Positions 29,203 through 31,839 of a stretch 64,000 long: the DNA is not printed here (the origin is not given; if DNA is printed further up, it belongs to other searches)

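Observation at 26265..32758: Sigma-54-driven orphan six-gene operon with an unprecedented enzyme combination (top candidate for a new system)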

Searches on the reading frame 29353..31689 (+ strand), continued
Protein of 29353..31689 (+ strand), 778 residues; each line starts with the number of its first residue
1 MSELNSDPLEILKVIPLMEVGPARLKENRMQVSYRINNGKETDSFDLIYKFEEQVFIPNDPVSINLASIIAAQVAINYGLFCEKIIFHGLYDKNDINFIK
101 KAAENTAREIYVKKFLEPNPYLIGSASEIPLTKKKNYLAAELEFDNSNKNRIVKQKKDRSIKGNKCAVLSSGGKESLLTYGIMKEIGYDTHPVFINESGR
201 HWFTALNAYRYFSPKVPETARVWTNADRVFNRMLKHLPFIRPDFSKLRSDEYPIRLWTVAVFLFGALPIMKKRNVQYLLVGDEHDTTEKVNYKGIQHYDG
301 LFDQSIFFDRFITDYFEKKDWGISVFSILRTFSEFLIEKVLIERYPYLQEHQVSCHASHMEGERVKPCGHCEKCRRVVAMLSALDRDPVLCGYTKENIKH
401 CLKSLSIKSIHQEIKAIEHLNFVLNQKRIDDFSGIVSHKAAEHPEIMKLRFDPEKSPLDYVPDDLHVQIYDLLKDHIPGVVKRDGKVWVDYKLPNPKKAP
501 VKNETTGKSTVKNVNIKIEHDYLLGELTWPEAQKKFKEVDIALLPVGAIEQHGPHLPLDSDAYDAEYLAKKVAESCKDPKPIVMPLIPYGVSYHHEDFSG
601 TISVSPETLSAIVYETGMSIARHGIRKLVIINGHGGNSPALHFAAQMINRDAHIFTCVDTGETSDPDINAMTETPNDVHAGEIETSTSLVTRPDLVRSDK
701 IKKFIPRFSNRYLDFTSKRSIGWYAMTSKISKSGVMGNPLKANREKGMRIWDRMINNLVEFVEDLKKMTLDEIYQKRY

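Call 38: fold_search(model_id=the predicted structure, library=pdb)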
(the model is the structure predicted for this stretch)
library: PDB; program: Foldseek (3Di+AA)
matches with E <= 10: 903; with E <= 0.001: 25
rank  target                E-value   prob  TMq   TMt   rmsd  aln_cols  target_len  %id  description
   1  3a6g_B                9.0e-09  1.00  0.24  0.66   8.6       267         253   26  W154F mutant creatininase (released 2010-02-09)
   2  3a6k_A                1.7e-08  1.00  0.24  0.66   8.8       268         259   26  The E122Q mutant creatininase, Mn-Zn type (released 2010-02-09)
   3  3no4_B                1.7e-08  1.00  0.23  0.64   8.8       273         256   21  Crystal structure of a creatinine amidohydrolase (Npun_F1913) from Nostoc punctiforme PCC 73102 at 2.00 A resolution (released 2010-08-25)
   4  3a6g_C                1.9e-08  1.00  0.24  0.66   8.9       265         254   27  W154F mutant creatininase (released 2010-02-09)
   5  3a6e_A                2.1e-08  1.00  0.23  0.65   8.9       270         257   26  W174F mutant creatininase, type I (released 2010-02-09)
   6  3a6k_F                2.2e-08  1.00  0.24  0.65   8.9       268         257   26  The E122Q mutant creatininase, Mn-Zn type (released 2010-02-09)
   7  3no4_C                2.6e-08  1.00  0.23  0.65   8.7       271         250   21  Crystal structure of a creatinine amidohydrolase (Npun_F1913) from Nostoc punctiforme PCC 73102 at 2.00 A resolution (released 2010-08-25)
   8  3a6l_C                3.5e-08  1.00  0.24  0.66   8.7       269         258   26  E122Q mutant creatininase, Zn-Zn type (released 2010-02-09)
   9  3a6j_B                3.5e-08  1.00  0.23  0.66   8.5       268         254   26  E122Q mutant creatininase complexed with creatine (released 2010-02-09)
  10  1q3k_A                3.7e-08  1.00  0.24  0.68   8.5       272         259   25  Crystal structure of creatinine amidohydrolase (creatininase) (released 2003-08-12)
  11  3a6g_A                3.7e-08  1.00  0.23  0.64   8.6       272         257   25  W154F mutant creatininase (released 2010-02-09)
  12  1j2t_A                4.3e-08  1.00  0.24  0.66   8.2       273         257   26  Creatininase Mn (released 2004-01-27)
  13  3a6f_F                4.3e-08  1.00  0.23  0.65   8.9       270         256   26  W174F mutant creatininase, Type II (released 2010-02-09)
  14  3a6j_D                5.3e-08  1.00  0.24  0.67   8.6       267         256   26  E122Q mutant creatininase complexed with creatine (released 2010-02-09)
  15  3a6h_A                5.6e-08  1.00  0.24  0.66   8.8       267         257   27  W154A mutant creatininase (released 2010-02-09)
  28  3bl5_A                4.0e-02  1.00  0.20  0.69   5.4       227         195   13  Crystal structure of QueC from Bacillus subtilis: an enzyme involved in preQ1 biosynthesis (released 2008-06-03)
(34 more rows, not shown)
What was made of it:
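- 29353..30642 (+): g5 N-half (aa 1-430): a conserved N-terminal domain of unknown fold family (aa ~10-150, motif NYGLFC) plus a MurL/QueC-like PP-loop ATPase with a four-Cys ribbon. This is the second invariant element. Foldseek matches are QatC (E 3.7e-3), QueC 3bl5 (TMt 0.69) and Cap9 (call 38).
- Closest known: QueC family, including QatC and Cap9. Same: Foldseek matches QatC, QueC and Cap9 (call 38).
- The g5 N-half resembles QatC and Cap9 in fold (call 38).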

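Call 50: search_solved_structures(query=A1, max_evalue=5)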
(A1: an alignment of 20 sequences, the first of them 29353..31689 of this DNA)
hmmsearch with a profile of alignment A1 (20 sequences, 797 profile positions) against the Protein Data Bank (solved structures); distinct sequences matched with E-value up to 5: 13.
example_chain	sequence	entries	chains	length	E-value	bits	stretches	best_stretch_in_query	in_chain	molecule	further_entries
3no4_A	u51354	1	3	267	1.4e-20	76.2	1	537-663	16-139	creatinine amidohydrolase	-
1q3k_A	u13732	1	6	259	1.8e-19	72.5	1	539-723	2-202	creatininase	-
3a6h_A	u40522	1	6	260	4.5e-19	71.2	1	539-727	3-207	Creatinine amidohydrolase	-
3a6j_A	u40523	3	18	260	5.2e-19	71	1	539-725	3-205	Creatinine amidohydrolase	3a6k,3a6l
3a6g_A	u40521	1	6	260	5.2e-19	71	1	539-725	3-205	Creatinine amidohydrolase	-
3a6e_A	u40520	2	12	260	5.2e-19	71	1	539-725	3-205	Creatinine amidohydrolase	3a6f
1j2t_A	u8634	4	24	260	5.3e-19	71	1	539-725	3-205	creatinine amidohydrolase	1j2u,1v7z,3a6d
3lub_A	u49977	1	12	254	4.1e-16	61.4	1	557-787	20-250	Putative creatinine amidohydrolase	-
3k32_A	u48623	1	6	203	0.3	12.3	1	178-208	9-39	Uncharacterized protein MJ0690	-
5mko_A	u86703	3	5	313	0.44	11.7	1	162-208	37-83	TtuA PH0300 | PH0300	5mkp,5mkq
3vrh_A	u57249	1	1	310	0.47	11.6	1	163-208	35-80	Putative uncharacterized protein PH0300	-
9nto_B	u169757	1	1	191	2.4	9.3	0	171-208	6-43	Cap9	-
1nlt_A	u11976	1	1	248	2.7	9.1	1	357-387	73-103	Mitochondrial protein import protein MAS5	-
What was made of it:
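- Closest known: QueC family, including QatC and Cap9. Different: Sequence similarity is limited to the PP-loop itself (call 50).
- Tried and rejected: A PDB profile search sees only the creatininase domain and the bare PP-loop (call 50).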

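Call 68: search_protein_families(library=pfam, proteins=[L008:9438-10508:+, L050:1696-3138:+, L002:4217-4618:-, L048:2420-2827:-, L009:15791-16846:+, L010:13696-15258:+, L013:14-934:+, L013:966-2144:+, L013:2123-3280:+, L013:3277-4173:+], max_evalue=0.001)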
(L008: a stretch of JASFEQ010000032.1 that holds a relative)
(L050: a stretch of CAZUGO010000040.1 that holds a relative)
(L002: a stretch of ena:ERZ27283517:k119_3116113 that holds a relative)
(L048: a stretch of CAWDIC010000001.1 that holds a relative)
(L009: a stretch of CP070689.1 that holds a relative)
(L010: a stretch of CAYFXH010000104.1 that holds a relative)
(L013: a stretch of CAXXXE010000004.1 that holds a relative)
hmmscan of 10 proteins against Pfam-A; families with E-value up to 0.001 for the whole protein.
L008:9438-10508:+ (356 aa): 1 family
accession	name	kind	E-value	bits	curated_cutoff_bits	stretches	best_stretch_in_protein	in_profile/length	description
PF01544.23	CorA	-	1e-76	258.5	27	1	63-352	3-292/292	CorA-like Mg2+ transporter protein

L050:1696-3138:+ (480 aa): 4 families
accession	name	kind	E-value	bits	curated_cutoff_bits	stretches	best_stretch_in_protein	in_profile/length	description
PF02518.31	HATPase_c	-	2.2e-29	102.6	26.4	1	367-477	1-110/111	Histidine kinase-, DNA gyrase B-, and HSP90-like ATPase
PF00512.31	HisKA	-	1.2e-14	54.5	26.9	1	251-316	2-66/66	His Kinase A (phospho-acceptor) domain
PF00672.30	HAMP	-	1.4e-11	45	25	1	193-244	1-51/53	HAMP domain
PF13581.12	HATPase_c_2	-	3.1e-06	27.7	27.4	1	342-452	6-110/127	Histidine kinase-like ATPase domain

L002:4217-4618:- (133 aa): 0 families

L048:2420-2827:- (135 aa): 0 families

L009:15791-16846:+ (351 aa): 6 families
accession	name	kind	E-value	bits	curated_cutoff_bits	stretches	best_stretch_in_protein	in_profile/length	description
PF02518.31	HATPase_c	-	1.3e-23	84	26.4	1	242-348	2-110/111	Histidine kinase-, DNA gyrase B-, and HSP90-like ATPase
PF00989.32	PAS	-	7.4e-14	52.2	22.6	1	3-112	2-113/113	PAS fold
PF08448.16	PAS_4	-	1.6e-12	48.1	23.1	1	8-115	1-108/110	PAS fold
PF00512.31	HisKA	-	1.4e-11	44.7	26.9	1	131-198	2-65/66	His Kinase A (phospho-acceptor) domain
PF13426.13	PAS_9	-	3.2e-11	43.9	27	1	14-114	3-103/103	PAS domain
PF13188.13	PAS_8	-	8.5e-08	32.3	21.8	1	4-65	3-61/65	PAS domain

L010:13696-15258:+ (520 aa): 1 family
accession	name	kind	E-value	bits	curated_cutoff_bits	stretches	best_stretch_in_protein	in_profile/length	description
PF07690.21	MFS_1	-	5.5e-27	95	33.4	2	34-386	10-347/347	Major Facilitator Superfamily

L013:14-934:+ (306 aa): 2 families
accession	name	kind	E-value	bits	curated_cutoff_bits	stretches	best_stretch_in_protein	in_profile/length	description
PF17810.6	Arg_decarb_HB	-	6.1e-23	81.4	23.3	1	42-121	2-82/84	Arginine decarboxylase helical bundle domain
PF17944.6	Arg_decarbox_C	-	1.7e-16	60.9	23.3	1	251-304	1-51/51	Arginine decarboxylase C-terminal helical extension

L013:966-2144:+ (392 aa): 2 families
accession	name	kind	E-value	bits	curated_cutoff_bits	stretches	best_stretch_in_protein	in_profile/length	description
PF16653.10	Sacchrp_dh_C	-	3.9e-45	155.5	31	1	137-385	1-265/265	Saccharopine dehydrogenase C-terminal domain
PF03435.24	Sacchrp_dh_NADP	-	1.2e-35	123.1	25.1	1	4-133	1-129/129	Saccharopine dehydrogenase NADP binding domain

L013:2123-3280:+ (385 aa): 2 families
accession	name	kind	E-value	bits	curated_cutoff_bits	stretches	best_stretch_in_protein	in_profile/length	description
PF00278.28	Orn_DAP_Arg_deC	-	1.9e-10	41.3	23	1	90-340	5-94/95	Pyridoxal-dependent decarboxylase, C-terminal sheet domain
PF01168.26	Ala_racemase_N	-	4.6e-07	30.2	24.1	1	21-210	1-182/220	Alanine racemase, N-terminal domain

L013:3277-4173:+ (298 aa): 1 family
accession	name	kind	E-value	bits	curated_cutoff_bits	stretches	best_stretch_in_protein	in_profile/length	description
PF00491.26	Arginase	-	2.4e-67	227.8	22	1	32-289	3-279/280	Arginase family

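Call 83: search_protein_families(library=padloc, proteins=[window:29353-31689:+], max_evalue=0.01)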
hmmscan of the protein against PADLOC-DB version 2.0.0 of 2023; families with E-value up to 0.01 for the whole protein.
window:29353-31689:+ (778 aa): 0 families
